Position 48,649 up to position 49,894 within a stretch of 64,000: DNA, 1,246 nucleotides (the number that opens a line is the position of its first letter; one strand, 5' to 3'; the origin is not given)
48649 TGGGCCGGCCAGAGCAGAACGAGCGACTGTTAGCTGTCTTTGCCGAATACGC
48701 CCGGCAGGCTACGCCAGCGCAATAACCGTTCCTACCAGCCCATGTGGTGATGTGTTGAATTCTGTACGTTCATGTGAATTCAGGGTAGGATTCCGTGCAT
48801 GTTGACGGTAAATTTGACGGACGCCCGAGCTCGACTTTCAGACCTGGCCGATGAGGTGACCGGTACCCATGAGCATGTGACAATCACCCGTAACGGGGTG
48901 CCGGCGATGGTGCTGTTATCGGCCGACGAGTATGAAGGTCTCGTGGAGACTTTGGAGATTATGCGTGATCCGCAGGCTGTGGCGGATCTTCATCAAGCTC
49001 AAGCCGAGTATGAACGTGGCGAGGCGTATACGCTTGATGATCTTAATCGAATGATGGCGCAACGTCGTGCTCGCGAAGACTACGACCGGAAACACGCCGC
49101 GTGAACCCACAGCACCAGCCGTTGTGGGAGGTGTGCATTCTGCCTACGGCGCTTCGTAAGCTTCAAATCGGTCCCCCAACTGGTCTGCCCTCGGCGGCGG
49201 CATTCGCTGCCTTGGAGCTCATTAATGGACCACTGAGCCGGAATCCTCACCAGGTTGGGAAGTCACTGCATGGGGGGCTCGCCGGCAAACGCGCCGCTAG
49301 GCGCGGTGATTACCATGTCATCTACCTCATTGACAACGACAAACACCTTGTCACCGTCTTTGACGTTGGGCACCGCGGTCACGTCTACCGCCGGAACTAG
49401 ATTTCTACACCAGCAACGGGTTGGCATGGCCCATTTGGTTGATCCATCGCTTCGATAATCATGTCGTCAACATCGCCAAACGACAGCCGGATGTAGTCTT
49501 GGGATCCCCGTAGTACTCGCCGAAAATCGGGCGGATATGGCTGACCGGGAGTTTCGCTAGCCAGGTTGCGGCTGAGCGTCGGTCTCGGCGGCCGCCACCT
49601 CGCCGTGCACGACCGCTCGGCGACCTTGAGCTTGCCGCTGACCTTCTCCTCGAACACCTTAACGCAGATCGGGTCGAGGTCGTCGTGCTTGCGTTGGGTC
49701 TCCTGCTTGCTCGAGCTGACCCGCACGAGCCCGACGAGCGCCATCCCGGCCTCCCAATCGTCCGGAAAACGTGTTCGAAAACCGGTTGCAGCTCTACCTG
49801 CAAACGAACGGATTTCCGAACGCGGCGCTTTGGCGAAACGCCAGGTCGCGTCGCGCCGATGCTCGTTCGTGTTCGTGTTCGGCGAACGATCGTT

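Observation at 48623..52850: A 98-bp duplication of the hisC 3' end brackets a ~4-kb insertion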

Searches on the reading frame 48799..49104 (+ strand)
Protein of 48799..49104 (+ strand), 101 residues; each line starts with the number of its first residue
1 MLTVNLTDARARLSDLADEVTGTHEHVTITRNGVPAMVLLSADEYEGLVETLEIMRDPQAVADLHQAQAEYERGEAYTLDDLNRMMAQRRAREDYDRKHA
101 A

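Call 11: search_protein_families(library=pfam, proteins=[window:48799-49104:+], max_evalue=0.01)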
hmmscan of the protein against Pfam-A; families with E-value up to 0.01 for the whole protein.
window:48799-49104:+ (101 aa): 2 families
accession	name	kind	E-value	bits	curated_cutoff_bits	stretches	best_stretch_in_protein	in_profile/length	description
PF02604.26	PhdYeFM_antitox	-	1.1e-19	70.4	29.8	1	1-74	1-74/74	Antitoxin Phd_YefM, type II toxin-antitoxin system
PF23979.1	DUF7304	-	0.002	18.5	27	0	36-57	45-66/72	Domain of unknown function (DUF7304)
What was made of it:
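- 48799..49104 (+): Phd/YefM-family antitoxin gene, 101 aa. PF02604 E = 1.1e-19 (call 11).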

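Call 29: find_homologous_proteins(query=window:48799-49104:+, max_evalue=0.00001)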
Query window:48799-49104:+ (101 aa): 9 proteins with E <= 0.00001 among 13 candidates.
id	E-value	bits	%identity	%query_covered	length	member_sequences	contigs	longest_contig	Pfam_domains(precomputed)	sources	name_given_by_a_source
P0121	1.3e-57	209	100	100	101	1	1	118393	PF02604.27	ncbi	-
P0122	1.3e-51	190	91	100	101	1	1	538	PF02604.27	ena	-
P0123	1.5e-47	177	84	100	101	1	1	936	PF02604.27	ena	-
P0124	6.0e-46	172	82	100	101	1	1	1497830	PF02604.27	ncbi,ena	-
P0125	3.0e-45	170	82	100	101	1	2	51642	PF02604.27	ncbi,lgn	-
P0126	9.1e-45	168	82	100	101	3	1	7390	PF02604.27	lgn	-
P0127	2.5e-38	148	73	97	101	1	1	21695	PF02604.27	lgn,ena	-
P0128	1.5e-36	142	69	97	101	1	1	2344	PF02604.27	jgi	jgi:prevent-host-death family protein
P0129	4.7e-19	86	81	53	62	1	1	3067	-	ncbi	ncbi:MAG: hypothetical protein ACRDPW_04590, partial [Mycobacteriales bacterium]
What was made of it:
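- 48799..49104 (+): Homologues have the same length, 69-91% identity (call 29).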

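Call 30: find_encoding_contigs(protein=P0124, flank=6000, max_places=3)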
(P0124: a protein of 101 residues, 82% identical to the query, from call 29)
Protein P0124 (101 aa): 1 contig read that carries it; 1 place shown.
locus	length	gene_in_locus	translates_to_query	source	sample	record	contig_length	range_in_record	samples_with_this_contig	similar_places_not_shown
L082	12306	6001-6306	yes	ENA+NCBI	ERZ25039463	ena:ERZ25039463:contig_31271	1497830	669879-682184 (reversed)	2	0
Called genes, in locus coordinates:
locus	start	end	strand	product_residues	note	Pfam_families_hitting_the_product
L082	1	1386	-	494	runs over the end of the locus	PF00478:IMPDH, PF03060:NMO (faint), PF00571:CBS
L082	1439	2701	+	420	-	PF02403:Seryl_tRNA_N, PF00587:tRNA-synt_2b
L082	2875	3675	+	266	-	PF00702:Hydrolase (faint), PF08282:Hydrolase_3, PF12710:HAD (faint), PF05116:S6PP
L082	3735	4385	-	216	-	PF10759:BPA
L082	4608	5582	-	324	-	PF08240:ADH_N, PF00107:ADH_zinc_N, PF13602:ADH_zinc_N_2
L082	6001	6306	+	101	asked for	PF02604:PhdYeFM_antitox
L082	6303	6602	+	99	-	PF05016:ParE_toxin (faint)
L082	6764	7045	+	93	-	-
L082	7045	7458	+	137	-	PF01850:PIN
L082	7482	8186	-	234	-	PF02535:Zip (faint)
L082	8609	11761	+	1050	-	-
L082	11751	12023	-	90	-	PF01329:Pterin_4a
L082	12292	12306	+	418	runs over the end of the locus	PF13360:PQQ_2, PF13570:Beta-prop_ACSF4 (faint), PF25293:Beta-prop_EMC1_N (faint), PF01011:PQQ (faint), PF13360:PQQ_2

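Call 31: find_encoding_contigs(protein=P0125, flank=6000, max_places=3)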
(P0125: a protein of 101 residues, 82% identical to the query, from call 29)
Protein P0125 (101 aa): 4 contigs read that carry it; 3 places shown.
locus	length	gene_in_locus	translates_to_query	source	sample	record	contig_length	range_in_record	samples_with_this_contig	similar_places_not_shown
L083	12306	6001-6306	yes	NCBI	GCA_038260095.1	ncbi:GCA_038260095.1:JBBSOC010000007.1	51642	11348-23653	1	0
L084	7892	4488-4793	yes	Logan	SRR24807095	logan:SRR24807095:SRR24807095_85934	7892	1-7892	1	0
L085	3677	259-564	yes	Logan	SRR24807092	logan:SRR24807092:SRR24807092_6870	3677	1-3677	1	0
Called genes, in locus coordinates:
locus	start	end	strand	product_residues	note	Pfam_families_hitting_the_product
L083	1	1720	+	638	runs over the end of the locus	PF00009:GTP_EFTU, PF01926:MMR_HSR1 (faint), PF22042:EF-G_D2, PF03144:GTP_EFTU_D2, PF00679:EFG_C, PF21018:BipA_C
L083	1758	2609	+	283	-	PF02585:PIG-L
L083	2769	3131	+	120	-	PF19608:DUF6113 (weak)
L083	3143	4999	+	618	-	PF12229:PG_binding_4, PF04294:VanW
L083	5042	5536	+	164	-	-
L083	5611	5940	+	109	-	PF12838:Fer4_7 (faint), PF13484:Fer4_16 (faint), PF00037:Fer4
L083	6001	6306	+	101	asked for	PF02604:PhdYeFM_antitox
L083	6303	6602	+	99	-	-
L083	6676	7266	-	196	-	PF00440:TetR_N, PF16925:TetR_C_13 (faint)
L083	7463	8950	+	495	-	PF07690:MFS_1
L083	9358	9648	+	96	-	PF01058:Oxidored_q6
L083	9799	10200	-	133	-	PF01850:PIN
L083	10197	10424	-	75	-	-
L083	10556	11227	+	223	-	PF04973:NMN_transporter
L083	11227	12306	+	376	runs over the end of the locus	PF13521:AAA_28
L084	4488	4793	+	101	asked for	PF02604:PhdYeFM_antitox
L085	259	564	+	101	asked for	PF02604:PhdYeFM_antitox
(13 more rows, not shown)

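Call 32: find_encoding_contigs(protein=P0126, flank=6000, max_places=3)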
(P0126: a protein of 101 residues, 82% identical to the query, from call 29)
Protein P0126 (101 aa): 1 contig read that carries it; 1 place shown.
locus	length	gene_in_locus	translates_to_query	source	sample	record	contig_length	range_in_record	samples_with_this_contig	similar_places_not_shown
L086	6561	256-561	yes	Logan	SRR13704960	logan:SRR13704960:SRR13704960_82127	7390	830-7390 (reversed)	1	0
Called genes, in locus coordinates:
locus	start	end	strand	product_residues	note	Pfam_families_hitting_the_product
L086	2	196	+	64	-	?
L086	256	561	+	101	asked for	PF02604:PhdYeFM_antitox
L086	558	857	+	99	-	PF05016:ParE_toxin (weak)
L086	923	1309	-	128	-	PF00903:Glyoxalase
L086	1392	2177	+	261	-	PF00440:TetR_N, PF02909:TetR_C_1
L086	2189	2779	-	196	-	PF00440:TetR_N, PF16925:TetR_C_13 (faint)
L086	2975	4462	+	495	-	PF07690:MFS_1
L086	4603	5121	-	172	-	-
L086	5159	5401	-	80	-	-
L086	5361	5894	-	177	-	-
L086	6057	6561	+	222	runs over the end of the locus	PF19843:DUF6318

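Call 33: find_encoding_contigs(protein=P0127, flank=6000, max_places=3)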
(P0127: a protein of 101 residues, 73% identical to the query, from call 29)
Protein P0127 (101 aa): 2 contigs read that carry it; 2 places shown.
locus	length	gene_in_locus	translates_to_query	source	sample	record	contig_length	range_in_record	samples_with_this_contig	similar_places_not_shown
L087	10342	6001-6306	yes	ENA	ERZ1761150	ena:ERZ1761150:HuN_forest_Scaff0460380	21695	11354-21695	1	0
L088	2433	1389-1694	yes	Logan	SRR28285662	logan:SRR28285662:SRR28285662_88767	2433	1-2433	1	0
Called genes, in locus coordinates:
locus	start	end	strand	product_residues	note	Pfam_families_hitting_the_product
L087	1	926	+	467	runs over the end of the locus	PF00070:Pyr_redox (weak), PF00890:FAD_binding_2 (weak), PF01134:GIDA (weak), PF07992:Pyr_redox_2, PF12831:FAD_oxidored, PF13738:Pyr_redox_3 (weak), PF00070:Pyr_redox, PF02852:Pyr_redox_dim, +4 more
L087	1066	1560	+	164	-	-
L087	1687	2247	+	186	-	-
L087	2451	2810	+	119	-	-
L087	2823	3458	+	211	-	PF04203:Sortase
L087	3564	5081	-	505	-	PF00370:FGGY_N, PF02782:FGGY_C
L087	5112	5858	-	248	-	PF00230:MIP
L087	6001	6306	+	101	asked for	PF02604:PhdYeFM_antitox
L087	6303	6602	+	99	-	PF05016:ParE_toxin (weak)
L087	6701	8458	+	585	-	PF01494:FAD_binding_3, PF07992:Pyr_redox_2 (faint), PF00890:FAD_binding_2 (faint), PF01266:DAO, PF12831:FAD_oxidored (weak), PF16901:DAO_C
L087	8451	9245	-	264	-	PF14011:ESX-1_EspG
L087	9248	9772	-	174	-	PF00823:PPE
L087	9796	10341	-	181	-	?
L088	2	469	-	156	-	?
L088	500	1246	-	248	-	PF00230:MIP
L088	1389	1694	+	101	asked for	PF02604:PhdYeFM_antitox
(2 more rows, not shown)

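Call 37: find_encoding_contigs(protein=P0122, flank=3000, max_places=3)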
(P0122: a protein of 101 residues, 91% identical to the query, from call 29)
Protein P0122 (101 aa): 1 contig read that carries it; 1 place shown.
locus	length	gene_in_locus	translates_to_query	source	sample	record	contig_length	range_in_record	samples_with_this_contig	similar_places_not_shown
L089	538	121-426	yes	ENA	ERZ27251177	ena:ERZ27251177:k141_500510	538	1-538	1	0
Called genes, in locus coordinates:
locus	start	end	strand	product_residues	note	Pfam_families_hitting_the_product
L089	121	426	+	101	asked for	PF02604:PhdYeFM_antitox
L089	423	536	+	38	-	?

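Call 38: find_encoding_contigs(protein=P0123, flank=3000, max_places=3)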
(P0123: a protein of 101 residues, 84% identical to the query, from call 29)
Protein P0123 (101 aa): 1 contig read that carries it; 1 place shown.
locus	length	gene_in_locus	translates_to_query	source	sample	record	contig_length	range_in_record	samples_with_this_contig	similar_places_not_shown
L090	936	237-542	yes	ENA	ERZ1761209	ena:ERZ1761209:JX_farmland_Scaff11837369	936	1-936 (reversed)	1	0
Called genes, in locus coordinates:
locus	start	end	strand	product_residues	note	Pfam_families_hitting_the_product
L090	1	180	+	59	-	?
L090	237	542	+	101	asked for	PF02604:PhdYeFM_antitox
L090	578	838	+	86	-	PF05016:ParE_toxin (weak)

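Call 39: find_encoding_contigs(protein=P0129, flank=4000, max_places=3)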
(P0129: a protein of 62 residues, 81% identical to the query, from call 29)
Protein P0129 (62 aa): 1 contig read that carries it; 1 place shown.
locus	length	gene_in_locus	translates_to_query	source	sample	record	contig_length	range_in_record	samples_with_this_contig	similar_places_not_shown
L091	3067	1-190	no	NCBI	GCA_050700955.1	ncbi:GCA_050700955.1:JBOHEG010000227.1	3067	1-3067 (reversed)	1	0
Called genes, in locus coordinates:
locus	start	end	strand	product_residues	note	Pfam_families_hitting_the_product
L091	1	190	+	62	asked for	?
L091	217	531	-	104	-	PF13560:HTH_31 (weak), PF01381:HTH_3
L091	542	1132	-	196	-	PF04186:FxsA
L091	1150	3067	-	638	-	PF00795:CN_hydrolase, PF00535:Glycos_transf_2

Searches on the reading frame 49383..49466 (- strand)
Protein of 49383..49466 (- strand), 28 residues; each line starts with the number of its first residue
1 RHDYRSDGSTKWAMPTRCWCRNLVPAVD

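Call 66: search_protein_families(library=pfam, proteins=[window:49383-49466:-], max_evalue=10)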
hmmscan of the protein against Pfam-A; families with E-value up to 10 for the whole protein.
seq(28 aa): 0 families

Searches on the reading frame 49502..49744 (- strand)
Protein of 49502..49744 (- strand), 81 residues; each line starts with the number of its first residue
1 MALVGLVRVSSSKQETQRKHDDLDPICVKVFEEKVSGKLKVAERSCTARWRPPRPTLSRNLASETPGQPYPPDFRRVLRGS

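Call 11: search_protein_families(library=pfam, proteins=[window:49502-49744:-], max_evalue=0.01)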
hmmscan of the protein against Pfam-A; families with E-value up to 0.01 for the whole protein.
seq(81 aa): 0 families
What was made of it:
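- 49613..49824 (-): Stretch matching plasmid resolvase (serine recombinase) genes. The reading frame keeps only about the first 45 codons. No Pfam hit for the fragment (call 11).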
